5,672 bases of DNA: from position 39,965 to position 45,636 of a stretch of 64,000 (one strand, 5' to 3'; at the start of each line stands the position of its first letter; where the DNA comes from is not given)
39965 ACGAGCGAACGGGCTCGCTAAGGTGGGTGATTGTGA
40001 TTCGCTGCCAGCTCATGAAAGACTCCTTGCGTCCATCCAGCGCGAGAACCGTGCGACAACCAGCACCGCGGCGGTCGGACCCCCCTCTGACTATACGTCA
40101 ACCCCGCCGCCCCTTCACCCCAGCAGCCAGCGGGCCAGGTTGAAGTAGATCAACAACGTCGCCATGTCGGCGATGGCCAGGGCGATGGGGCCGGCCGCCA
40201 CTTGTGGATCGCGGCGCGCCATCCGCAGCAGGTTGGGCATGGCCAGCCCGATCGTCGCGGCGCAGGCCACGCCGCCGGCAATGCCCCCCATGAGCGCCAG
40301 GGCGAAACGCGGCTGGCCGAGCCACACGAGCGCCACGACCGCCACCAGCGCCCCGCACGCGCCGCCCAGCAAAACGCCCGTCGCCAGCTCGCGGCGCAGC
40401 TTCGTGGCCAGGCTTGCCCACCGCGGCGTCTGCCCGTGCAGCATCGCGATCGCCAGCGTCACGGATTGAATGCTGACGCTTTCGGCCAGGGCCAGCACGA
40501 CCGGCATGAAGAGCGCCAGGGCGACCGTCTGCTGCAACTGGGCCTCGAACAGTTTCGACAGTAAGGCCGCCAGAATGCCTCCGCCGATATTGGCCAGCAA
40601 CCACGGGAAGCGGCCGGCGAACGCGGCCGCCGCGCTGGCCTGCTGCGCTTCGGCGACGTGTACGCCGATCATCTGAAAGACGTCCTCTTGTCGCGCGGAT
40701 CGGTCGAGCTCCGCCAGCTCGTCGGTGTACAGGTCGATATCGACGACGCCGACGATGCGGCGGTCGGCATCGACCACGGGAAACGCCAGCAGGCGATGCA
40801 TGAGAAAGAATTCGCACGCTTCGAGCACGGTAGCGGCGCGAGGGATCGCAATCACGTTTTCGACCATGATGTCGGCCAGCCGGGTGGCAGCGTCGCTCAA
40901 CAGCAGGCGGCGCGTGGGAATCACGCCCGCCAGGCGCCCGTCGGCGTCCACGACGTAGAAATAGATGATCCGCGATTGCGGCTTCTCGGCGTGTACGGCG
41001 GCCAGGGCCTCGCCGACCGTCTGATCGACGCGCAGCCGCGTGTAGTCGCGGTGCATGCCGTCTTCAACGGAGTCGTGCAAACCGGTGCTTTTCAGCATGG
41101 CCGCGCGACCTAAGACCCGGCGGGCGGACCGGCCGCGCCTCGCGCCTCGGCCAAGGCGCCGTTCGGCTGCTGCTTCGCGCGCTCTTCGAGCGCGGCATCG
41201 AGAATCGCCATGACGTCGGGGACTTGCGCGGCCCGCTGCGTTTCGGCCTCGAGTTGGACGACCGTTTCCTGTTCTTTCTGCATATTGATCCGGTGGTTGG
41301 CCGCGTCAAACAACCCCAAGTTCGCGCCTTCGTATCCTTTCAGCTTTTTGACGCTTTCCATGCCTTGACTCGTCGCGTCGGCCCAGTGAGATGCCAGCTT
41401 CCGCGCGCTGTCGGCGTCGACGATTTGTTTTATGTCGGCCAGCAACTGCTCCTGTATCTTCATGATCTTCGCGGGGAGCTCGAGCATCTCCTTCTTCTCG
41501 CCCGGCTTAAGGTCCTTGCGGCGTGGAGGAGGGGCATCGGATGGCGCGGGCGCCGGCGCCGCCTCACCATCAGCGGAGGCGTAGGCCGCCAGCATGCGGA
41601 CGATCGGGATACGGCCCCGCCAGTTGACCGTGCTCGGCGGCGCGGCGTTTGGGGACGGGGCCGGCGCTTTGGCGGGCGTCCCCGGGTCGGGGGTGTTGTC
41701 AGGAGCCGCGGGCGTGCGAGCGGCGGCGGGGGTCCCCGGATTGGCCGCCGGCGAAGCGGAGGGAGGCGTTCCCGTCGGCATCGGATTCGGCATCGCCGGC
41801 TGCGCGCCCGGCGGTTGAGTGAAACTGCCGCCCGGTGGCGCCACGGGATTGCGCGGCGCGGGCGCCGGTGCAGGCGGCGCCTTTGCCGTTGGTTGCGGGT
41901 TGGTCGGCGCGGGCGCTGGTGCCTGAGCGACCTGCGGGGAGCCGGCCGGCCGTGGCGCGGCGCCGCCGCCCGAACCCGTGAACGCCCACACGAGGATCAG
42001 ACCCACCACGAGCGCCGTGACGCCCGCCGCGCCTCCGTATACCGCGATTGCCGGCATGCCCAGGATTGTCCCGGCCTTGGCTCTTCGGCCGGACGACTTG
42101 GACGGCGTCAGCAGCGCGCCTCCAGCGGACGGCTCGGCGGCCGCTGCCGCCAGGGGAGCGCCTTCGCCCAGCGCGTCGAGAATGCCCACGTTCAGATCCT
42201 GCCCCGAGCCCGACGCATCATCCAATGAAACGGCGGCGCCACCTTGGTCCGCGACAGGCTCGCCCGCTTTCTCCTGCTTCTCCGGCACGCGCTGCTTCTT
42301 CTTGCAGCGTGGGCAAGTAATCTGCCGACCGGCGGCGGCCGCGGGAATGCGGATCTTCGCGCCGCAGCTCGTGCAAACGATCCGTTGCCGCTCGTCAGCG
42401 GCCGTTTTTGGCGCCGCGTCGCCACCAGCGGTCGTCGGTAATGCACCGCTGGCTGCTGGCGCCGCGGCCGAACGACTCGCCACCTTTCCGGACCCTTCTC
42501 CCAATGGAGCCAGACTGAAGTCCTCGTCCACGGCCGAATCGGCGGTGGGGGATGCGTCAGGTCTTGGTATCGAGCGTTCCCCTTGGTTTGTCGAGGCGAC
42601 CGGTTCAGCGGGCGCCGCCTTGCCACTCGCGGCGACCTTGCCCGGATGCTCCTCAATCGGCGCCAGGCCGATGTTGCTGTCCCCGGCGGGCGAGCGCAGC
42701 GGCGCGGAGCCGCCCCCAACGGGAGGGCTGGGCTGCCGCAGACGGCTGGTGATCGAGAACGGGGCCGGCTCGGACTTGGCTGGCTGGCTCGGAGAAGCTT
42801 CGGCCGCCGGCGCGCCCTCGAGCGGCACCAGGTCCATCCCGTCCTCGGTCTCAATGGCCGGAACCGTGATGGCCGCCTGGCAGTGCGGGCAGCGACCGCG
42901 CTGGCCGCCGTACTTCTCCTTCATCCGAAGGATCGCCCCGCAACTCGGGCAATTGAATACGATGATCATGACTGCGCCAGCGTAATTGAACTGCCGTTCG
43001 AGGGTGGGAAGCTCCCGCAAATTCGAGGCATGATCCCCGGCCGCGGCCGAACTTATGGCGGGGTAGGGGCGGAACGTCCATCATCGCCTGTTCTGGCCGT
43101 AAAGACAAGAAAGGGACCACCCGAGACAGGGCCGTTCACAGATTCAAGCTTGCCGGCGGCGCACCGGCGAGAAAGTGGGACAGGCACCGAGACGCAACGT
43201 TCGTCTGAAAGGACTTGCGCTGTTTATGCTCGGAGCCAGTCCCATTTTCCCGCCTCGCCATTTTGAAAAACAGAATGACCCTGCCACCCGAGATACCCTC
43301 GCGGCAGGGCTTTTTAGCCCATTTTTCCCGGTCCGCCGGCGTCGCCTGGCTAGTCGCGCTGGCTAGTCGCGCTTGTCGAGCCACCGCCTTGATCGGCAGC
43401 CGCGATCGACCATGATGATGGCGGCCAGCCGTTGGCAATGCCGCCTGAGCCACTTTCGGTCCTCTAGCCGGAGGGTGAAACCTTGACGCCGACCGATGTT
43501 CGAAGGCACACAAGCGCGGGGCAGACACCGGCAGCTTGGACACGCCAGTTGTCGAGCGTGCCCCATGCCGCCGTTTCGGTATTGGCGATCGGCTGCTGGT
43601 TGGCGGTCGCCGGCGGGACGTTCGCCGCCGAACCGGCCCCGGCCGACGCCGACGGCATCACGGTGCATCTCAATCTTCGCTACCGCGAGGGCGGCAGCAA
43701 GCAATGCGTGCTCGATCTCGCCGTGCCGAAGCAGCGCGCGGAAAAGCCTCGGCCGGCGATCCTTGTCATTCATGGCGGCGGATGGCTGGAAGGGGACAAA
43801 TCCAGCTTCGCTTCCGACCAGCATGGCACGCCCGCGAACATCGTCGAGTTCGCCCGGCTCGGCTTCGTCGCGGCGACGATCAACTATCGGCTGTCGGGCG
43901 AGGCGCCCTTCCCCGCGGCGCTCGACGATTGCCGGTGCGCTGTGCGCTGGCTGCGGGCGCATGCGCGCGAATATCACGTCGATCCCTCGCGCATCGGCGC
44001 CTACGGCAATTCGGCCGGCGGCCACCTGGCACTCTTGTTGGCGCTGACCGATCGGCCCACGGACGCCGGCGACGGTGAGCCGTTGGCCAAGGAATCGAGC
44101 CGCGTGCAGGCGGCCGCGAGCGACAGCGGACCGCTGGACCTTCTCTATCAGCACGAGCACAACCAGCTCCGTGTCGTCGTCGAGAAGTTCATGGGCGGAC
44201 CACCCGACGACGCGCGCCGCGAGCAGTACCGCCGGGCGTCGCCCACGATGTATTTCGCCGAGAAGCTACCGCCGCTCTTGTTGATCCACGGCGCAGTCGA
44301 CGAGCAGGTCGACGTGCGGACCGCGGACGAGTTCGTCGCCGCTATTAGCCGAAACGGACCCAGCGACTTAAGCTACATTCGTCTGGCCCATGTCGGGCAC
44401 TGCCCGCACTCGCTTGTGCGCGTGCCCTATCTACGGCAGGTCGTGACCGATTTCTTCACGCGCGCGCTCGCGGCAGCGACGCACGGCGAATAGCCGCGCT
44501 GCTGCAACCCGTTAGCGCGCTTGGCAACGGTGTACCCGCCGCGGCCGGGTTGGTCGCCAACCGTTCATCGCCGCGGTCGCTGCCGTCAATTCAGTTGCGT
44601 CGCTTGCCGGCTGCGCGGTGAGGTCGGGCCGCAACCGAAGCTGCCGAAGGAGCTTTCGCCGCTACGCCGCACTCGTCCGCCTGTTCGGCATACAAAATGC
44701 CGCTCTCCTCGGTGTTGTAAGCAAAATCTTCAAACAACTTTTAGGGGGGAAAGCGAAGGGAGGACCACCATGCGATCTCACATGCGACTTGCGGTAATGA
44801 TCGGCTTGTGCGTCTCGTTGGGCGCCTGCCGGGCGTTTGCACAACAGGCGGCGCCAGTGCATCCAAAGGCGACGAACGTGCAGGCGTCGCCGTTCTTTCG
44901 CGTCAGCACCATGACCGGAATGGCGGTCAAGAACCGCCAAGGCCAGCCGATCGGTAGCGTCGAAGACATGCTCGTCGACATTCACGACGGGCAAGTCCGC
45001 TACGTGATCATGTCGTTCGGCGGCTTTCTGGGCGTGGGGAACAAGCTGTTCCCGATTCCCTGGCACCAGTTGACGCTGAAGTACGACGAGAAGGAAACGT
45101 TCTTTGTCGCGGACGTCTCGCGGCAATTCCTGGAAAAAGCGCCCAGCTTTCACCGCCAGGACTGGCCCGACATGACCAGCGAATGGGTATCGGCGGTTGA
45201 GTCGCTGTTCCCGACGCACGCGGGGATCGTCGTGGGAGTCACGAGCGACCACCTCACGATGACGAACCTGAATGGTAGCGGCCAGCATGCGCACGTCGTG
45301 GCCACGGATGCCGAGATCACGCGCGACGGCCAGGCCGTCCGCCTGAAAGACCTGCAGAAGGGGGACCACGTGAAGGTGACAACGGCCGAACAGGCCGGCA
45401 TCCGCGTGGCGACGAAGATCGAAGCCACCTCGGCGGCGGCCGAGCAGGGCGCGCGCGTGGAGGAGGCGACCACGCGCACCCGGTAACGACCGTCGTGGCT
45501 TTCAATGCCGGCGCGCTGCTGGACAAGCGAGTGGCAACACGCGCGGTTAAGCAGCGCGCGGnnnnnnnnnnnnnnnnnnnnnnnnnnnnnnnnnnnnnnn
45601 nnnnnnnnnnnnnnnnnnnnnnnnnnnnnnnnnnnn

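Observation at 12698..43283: Six copies of a 157-bp MITE-like element with CAGGGCC termini and 10-11 bp target-site duplications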

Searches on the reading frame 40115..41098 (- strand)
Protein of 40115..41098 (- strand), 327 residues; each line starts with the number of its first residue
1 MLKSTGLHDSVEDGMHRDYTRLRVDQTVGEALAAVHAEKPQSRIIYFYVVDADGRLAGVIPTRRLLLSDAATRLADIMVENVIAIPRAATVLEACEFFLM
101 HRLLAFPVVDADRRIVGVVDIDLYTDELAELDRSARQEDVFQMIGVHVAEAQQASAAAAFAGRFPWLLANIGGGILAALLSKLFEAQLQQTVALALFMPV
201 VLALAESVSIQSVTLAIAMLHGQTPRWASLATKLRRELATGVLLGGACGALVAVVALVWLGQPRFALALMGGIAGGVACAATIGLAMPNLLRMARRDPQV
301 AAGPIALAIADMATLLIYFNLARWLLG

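Call 60: search_protein_families(library=pfam, proteins=[window:40115-41098:-], max_evalue=0.001)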
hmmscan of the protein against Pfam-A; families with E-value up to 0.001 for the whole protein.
window:40115-41098:- (327 aa): 2 families
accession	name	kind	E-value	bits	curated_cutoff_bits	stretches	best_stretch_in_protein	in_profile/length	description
PF01769.21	MgtE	-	2.2e-17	63.9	27.6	1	198-320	1-124/125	Divalent cation transporter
PF00571.33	CBS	-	1.5e-13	51.3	24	1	75-120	2-47/57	CBS domain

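Call 91: find_encoding_contigs(protein=window:40115-41098:-, flank=10000, max_places=4)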
Protein window:40115-41098:- (327 aa): 1 contig read that carries it; 1 place shown.
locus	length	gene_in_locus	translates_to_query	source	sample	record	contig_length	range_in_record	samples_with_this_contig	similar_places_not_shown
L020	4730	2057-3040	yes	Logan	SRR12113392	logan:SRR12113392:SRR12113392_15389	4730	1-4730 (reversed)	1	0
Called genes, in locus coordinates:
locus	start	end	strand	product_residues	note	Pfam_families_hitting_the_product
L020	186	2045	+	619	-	PF23548:Zn_ribbon_FGT1_2 (faint)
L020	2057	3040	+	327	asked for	PF00571:CBS, PF01769:MgtE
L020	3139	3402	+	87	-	-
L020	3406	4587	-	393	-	-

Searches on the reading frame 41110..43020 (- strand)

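Call 12: search_protein_families(library=ncbifam, proteins=[window:41110-43020:-])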
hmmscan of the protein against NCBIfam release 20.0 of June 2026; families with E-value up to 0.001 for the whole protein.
window:41110-43020:- (636 aa): 3 families
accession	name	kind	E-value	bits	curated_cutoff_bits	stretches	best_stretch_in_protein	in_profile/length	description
NF011683.0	PRK15103.1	equivalog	0.00011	21.3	562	0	209-246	6-43/421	membrane integrity-associated transporter subunit PqiA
NF011481.0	PRK14890.1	equivalog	0.00031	20.7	61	0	209-242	5-36/61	putative Zn-ribbon RNA-binding protein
NF041070.1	carrier_LysW_Arch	domain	0.00052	20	75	0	215-249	4-39/57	alpha-aminoadipate/glutamate carrier protein LysW/ArgW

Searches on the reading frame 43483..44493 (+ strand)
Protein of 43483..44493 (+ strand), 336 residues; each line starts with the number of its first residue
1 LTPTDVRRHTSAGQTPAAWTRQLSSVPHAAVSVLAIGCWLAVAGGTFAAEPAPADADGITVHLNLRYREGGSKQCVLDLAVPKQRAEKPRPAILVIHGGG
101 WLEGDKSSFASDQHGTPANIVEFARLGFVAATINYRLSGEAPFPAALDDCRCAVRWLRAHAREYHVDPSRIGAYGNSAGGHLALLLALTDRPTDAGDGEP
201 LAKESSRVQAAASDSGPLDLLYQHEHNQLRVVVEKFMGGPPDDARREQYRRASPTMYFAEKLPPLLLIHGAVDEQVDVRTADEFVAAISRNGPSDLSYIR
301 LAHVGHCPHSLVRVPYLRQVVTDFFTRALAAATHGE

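Call 27: search_protein_families(library=pfam, proteins=[window:43483-44493:+], max_evalue=0.01)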
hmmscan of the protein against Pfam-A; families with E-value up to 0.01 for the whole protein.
window:43483-44493:+ (336 aa): 7 families
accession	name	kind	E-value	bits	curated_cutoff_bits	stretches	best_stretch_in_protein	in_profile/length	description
PF20434.5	BD-FAE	-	1.7e-50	171.9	26.8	1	77-285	1-212/215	BD-FAE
PF07859.19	Abhydrolase_3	-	5.3e-21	75.8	25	1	93-193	1-95/210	alpha/beta hydrolase fold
PF00326.27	Peptidase_S9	-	1.2e-16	61.3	22.6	2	203-329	84-210/213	Prolyl oligopeptidase family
PF00135.34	COesterase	-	8.4e-09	35.3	27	1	77-190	88-204/515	Carboxylesterase family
PF02129.25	Peptidase_S15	-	0.0039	17.4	23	0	79-192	9-118/262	X-Pro dipeptidyl-peptidase (S15 family)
PF00561.26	Abhydrolase_1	-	0.0071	16.5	25.8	0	91-234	1-114/245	alpha/beta hydrolase fold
PF12146.15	Hydrolase_4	-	0.0072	16.1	27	0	264-291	193-220/239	Serine aminopeptidase, S33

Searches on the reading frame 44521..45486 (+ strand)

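Call 60: search_protein_families(library=pfam, proteins=[window:44521-45486:+], max_evalue=0.001)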
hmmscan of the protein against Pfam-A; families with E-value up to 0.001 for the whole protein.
window:44521-45486:+ (321 aa): 1 family
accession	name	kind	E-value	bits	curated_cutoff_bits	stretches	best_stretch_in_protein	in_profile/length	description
PF05239.21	PRC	-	1.1e-12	48.2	21.2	1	125-199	3-73/78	PRC-barrel domain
